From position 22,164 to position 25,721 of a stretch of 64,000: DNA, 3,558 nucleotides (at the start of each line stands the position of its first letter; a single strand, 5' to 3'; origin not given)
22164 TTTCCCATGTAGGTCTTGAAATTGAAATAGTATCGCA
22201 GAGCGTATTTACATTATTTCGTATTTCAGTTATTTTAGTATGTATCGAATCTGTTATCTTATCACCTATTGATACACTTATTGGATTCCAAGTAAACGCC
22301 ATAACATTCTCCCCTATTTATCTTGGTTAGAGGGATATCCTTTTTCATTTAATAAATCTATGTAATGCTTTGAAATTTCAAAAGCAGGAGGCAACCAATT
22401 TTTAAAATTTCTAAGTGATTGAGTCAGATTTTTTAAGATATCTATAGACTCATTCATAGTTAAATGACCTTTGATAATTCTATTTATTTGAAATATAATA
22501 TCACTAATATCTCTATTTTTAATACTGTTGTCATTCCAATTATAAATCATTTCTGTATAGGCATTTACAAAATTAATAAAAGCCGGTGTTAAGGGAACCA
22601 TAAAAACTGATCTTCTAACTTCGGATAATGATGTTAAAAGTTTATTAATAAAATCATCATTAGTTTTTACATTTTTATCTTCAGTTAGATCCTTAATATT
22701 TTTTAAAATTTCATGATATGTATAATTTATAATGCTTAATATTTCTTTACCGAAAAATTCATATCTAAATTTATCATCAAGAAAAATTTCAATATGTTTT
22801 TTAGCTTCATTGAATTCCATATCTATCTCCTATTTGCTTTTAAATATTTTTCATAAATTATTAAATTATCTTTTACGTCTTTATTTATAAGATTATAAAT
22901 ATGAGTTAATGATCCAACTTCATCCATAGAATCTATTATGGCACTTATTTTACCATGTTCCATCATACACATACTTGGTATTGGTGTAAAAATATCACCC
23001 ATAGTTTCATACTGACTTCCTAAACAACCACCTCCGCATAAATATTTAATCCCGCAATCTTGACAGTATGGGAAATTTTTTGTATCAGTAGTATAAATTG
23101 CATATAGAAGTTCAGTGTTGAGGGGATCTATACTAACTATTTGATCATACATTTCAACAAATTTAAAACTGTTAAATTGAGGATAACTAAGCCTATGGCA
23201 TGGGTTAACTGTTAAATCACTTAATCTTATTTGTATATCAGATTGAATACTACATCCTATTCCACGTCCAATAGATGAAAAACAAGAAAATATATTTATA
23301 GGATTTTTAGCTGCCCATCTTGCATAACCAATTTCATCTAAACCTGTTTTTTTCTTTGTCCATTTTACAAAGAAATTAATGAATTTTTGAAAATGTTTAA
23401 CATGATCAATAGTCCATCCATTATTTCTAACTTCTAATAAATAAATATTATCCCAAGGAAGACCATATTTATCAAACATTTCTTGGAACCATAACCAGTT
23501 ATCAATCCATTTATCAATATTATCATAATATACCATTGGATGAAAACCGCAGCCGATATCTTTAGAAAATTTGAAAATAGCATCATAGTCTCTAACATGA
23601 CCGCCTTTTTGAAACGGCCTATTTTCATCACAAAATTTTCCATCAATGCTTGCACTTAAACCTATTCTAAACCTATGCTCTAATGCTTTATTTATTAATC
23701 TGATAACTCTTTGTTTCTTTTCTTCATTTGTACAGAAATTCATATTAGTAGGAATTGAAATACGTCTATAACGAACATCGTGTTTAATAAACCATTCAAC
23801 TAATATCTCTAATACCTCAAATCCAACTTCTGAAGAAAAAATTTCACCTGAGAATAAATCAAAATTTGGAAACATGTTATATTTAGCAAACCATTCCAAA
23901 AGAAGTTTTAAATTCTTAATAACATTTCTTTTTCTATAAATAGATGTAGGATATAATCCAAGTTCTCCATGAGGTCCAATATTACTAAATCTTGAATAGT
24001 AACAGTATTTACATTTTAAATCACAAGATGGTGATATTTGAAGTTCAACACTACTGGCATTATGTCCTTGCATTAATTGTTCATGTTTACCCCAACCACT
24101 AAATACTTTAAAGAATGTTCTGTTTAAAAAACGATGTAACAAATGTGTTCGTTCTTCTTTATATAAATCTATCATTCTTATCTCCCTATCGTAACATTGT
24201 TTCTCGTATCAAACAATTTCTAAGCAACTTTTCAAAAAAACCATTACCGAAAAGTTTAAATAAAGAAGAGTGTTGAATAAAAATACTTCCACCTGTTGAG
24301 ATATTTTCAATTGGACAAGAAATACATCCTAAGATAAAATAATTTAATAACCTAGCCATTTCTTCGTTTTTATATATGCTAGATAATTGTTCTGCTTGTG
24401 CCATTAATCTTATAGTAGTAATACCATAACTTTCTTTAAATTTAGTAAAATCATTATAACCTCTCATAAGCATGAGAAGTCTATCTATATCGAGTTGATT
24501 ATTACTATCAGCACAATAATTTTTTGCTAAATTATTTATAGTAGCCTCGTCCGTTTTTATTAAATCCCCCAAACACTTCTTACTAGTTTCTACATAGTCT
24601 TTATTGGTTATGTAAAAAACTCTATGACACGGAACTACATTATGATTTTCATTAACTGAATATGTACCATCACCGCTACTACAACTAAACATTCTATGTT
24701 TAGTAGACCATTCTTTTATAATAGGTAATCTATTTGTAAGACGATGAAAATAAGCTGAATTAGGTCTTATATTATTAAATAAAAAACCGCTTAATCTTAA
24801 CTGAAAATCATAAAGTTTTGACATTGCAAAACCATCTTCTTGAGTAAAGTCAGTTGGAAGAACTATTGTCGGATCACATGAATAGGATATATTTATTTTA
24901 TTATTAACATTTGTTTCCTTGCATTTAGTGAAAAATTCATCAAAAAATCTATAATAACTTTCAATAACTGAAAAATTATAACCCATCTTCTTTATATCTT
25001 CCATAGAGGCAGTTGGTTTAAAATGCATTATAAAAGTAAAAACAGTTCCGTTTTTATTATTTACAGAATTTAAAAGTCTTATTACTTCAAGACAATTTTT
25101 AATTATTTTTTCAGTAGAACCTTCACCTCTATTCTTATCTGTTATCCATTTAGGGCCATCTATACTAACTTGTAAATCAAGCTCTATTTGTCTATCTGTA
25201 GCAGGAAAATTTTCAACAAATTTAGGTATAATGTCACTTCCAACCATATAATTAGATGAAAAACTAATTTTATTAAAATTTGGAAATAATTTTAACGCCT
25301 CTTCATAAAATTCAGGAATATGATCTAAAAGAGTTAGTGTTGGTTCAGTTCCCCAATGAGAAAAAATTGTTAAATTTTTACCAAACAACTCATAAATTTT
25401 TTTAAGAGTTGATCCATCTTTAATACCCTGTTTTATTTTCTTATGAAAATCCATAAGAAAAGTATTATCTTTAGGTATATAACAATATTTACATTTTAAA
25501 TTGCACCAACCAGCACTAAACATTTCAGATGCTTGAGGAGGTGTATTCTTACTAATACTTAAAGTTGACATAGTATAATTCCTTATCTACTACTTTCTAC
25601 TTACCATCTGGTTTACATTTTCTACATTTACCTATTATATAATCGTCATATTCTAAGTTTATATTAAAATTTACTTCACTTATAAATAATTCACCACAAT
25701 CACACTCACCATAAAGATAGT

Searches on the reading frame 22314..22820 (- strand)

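Call 28: search_protein_families(library=pfam, proteins=[window:22314-22820:-], max_evalue=0.01)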
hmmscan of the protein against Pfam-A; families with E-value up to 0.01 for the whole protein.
window:22314-22820:- (168 aa): 2 families
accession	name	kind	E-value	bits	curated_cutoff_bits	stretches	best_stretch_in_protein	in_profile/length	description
PF01544.23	CorA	-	0.0012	18.7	27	1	26-140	114-229/292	CorA-like Mg2+ transporter protein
PF21738.2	DJR-like_dom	-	0.0033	17.1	27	1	12-107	9-103/316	Double jelly roll-like domain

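Call 81: search_protein_families(library=phrogs, proteins=[window:22314-22820:-], max_evalue=0.01)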
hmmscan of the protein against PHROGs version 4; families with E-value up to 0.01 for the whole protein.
window:22314-22820:- (168 aa): 1 family
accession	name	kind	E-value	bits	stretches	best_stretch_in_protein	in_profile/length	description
phrog_38610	-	unknown function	0.0021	19.6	1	112-167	47-101/119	-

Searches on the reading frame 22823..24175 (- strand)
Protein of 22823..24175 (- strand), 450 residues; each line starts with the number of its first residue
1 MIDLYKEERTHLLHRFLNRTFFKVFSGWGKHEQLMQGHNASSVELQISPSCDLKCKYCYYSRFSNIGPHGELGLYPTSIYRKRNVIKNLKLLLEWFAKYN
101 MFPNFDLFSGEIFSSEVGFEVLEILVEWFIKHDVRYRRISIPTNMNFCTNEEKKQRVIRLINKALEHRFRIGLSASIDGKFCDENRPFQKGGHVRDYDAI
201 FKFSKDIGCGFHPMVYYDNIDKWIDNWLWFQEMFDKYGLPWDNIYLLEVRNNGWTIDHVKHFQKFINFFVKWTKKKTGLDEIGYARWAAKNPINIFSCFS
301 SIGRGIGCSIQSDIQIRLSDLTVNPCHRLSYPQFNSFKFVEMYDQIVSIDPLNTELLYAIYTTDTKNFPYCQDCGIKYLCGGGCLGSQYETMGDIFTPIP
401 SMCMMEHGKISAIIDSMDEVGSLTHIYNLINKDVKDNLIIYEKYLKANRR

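Call 7: search_protein_families(library=phrogs, proteins=[window:22823-24175:-], max_evalue=0.01)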
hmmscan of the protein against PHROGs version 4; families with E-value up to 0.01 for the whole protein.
window:22823-24175:- (450 aa): 1 family
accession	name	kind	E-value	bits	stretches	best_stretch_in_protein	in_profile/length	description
phrog_1802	-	other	1.2e-05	25.4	1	39-427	42-412/556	radical SAM domain-containing protein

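Call 8: search_protein_families(library=pfam, proteins=[window:22823-24175:-], max_evalue=0.01)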
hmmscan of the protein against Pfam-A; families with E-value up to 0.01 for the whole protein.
window:22823-24175:- (450 aa): 1 family
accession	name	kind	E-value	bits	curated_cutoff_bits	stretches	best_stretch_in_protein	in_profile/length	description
PF04055.27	Radical_SAM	-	0.0031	18.2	29.5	1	46-173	2-109/166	Radical SAM superfamily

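Call 106: search_protein_families(library=ncbifam, proteins=[window:22823-24175:-], max_evalue=0.01)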
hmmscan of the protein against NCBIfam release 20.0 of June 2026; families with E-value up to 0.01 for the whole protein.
window:22823-24175:- (450 aa): 14 families
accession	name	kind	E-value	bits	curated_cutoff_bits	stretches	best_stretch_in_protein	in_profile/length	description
NF047865.1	rSAM_PapB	equivalog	1.6e-10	40.7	340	2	167-396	109-328/330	PapB family radical SAM/SPASM ranthipeptide maturase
TIGR04064.1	rSAM_nif11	equivalog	1.4e-08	33.9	518.7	1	370-414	386-430/459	nif11-like peptide radical SAM maturase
TIGR03974.1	rSAM_six_Cys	equivalog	1.9e-08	33.6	425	1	323-412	362-444/451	thioether cross-link-forming SCIFF peptide maturase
NF040492.1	not_ScfB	exception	6.8e-08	31.8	855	1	304-414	342-445/450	ScfB-related radical SAM/SPASM orphan maturase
TIGR03906.1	quino_hemo_SAM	equivalog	5.1e-07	28.7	453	1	323-413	360-443/467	quinohemoprotein amine dehydrogenase maturation protein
TIGR04250.1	SCM_rSAM_ScmE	equivalog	1.2e-06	27.7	400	1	313-405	259-348/358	SynChlorMet cassette radical SAM/SPASM protein ScmE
NF033640.1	N_Twi_rSAM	subfamily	2e-06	27.2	170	1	35-179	105-241/398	twitch domain-containing radical SAM protein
TIGR04085.1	rSAM_more_4Fe4S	domain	2.1e-06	28.1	27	1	320-398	12-88/93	SPASM domain-containing protein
TIGR03942.1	sulfatase_rSAM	equivalog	0.00014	21.1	349.45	0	47-65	7-25/363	anaerobic sulfatase maturase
NF045574.1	sacti_mat_StsB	exception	0.00093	18.1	625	0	367-408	378-420/466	StsB family radical SAM/SPASM domain sactipeptide maturase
NF040899.1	ryptide_rSAM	equivalog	0.001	17.9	600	0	32-66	89-123/464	radical SAM/SPASM ryptide class RiPP maturase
TIGR04163.1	rSAM_cobopep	equivalog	0.0014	17.5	375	0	351-397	354-400/428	peptide-modifying radical SAM enzyme CbpB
TIGR04068.1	rSAM_ocin_clost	equivalog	0.0024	16.8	500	1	38-61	81-104/462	Cys-rich peptide radical SAM maturase CcpM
NF041707.1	rSAM_YhhB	equivalog_domain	0.0055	15.6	445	0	362-394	311-343/369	cyclophane-forming radical SAM/SPASM peptide maturase YhhB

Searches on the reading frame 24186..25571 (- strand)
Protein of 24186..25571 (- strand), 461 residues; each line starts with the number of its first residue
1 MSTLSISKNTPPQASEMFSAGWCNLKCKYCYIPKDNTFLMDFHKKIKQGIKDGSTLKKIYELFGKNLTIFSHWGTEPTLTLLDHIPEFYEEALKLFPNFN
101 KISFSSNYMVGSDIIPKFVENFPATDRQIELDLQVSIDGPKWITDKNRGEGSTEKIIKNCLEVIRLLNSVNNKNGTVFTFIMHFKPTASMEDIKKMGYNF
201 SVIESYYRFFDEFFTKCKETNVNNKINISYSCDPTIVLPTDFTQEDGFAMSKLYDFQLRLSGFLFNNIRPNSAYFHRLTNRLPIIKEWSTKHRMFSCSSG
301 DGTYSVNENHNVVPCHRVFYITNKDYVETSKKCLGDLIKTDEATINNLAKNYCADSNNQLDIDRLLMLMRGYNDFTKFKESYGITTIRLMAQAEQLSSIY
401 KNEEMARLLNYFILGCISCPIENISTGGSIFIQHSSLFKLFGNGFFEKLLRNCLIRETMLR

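Call 7: search_protein_families(library=phrogs, proteins=[window:24186-25571:-], max_evalue=0.01)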
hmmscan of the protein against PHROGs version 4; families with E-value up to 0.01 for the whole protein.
window:24186-25571:- (461 aa): 1 family
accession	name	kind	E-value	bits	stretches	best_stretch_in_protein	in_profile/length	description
phrog_1802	-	other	8e-08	32.6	1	22-328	53-333/556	radical SAM domain-containing protein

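Call 8: search_protein_families(library=pfam, proteins=[window:24186-25571:-], max_evalue=0.01)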
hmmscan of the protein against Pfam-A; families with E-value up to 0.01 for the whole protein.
window:24186-25571:- (461 aa): 1 family
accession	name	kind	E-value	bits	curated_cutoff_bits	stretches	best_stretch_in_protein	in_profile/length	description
PF04055.27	Radical_SAM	-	4.3e-06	27.4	29.5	1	21-179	5-148/166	Radical SAM superfamily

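Call 106: search_protein_families(library=ncbifam, proteins=[window:24186-25571:-], max_evalue=0.01)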
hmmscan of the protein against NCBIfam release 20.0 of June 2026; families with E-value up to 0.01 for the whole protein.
window:24186-25571:- (461 aa): 13 families
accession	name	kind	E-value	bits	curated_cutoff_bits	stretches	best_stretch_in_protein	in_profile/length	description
NF047865.1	rSAM_PapB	equivalog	6e-10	38.9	340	1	21-162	11-148/330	PapB family radical SAM/SPASM ranthipeptide maturase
NF041298.1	rSAM_mat_DynA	equivalog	1.3e-09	37.5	450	1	22-180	10-159/356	dynobactin maturation radical SAM/SPASM protein DynA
TIGR03942.1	sulfatase_rSAM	equivalog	2.6e-09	36.7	349.45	1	22-173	10-154/363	anaerobic sulfatase maturase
NF041707.1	rSAM_YhhB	equivalog_domain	1.6e-08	33.9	445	1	20-174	9-159/369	cyclophane-forming radical SAM/SPASM peptide maturase YhhB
NF050038.1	rSAM_RiPP_GggB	equivalog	2.4e-07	30.1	650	1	22-202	51-217/398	streptosactin maturase GggB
TIGR04261.1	rSAM_GlyRichRpt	subfamily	7.2e-07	28.6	310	1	19-169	3-147/363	cyclophane-forming radical SAM/SPASM peptide maturase GrrM/OscB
TIGR04083.1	rSAM_pep_methan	hypoth_equivalog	8e-07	28.3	300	1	23-160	10-133/376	TIGR04083 family peptide-modifying radical SAM enzyme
TIGR04064.1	rSAM_nif11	equivalog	1.9e-06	26.9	518.7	0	128-203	185-261/459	nif11-like peptide radical SAM maturase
TIGR04115.1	rSAM_Cxxx_rpt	equivalog_domain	2.8e-06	27.1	350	1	23-198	12-188/359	radical SAM peptide maturase, CXXX-repeat target family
TIGR04084.1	rSAM_AF0577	subfamily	1.4e-05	24.2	225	1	18-161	2-123/347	TIGR04084 family radical SAM/SPASM domain-containing protein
NF041718.1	rSAM_phane_AMC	equivalog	1.9e-05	23.8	425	1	20-171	13-151/362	cyclophane-forming radical SAM peptide maturase AmcB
NF010308.0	PRK13745.1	equivalog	0.0034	16.3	484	1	22-169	23-164/412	anaerobic sulfatase-maturation protein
TIGR03906.1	quino_hemo_SAM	equivalog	0.0034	16.1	453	0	23-149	104-223/467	quinohemoprotein amine dehydrogenase maturation protein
